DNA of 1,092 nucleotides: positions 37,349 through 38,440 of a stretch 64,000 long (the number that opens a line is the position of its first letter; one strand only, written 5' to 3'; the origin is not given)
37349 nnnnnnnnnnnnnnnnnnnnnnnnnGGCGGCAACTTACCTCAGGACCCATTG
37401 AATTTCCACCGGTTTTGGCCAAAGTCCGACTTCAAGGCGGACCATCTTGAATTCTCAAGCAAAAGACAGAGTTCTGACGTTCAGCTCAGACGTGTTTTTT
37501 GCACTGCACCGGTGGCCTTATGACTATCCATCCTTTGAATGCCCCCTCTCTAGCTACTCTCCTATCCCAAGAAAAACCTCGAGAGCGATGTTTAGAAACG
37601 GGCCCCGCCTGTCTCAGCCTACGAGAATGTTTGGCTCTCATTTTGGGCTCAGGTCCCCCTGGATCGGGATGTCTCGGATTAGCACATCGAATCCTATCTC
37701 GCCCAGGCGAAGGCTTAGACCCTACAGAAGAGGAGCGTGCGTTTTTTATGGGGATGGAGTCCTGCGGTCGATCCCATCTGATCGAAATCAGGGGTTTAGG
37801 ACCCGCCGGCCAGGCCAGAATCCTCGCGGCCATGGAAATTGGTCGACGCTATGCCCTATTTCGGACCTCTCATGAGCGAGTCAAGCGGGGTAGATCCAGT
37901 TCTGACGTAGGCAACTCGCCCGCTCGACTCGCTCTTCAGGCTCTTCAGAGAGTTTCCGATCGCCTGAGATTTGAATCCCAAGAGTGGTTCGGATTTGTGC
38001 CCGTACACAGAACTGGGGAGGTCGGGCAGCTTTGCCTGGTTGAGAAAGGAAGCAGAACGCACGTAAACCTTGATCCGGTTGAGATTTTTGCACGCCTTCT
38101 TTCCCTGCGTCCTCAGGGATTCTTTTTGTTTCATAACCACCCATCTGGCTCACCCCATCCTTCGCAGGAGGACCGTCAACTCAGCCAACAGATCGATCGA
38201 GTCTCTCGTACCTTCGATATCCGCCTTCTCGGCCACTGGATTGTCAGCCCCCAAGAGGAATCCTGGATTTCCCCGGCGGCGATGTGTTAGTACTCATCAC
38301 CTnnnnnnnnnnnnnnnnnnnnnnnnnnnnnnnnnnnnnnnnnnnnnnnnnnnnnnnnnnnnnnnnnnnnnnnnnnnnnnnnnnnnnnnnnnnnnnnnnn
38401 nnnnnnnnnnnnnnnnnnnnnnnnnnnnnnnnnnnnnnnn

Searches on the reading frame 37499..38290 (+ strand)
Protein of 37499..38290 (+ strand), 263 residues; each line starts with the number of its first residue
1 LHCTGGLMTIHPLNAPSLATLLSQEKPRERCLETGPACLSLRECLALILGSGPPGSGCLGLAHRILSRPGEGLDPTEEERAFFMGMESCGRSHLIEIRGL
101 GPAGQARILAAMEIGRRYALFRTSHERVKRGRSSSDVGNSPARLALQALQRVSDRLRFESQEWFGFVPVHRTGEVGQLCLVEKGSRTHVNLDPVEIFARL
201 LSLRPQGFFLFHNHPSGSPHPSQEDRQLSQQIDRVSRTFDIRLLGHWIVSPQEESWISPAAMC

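Call 67: search_protein_families(library=pfam, proteins=[window:37499-38290:+], max_evalue=0.00001)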
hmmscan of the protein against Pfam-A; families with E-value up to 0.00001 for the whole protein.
window:37499-38290:+ (263 aa): 2 families
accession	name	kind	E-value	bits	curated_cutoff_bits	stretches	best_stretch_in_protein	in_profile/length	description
PF04002.20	RadC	-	4.7e-20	72.2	22.1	1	148-253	7-112/121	RadC-like JAB domain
PF20582.4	UPF0758_N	-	1.3e-10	41.6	27.1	1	22-103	5-74/77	UPF0758 N-terminal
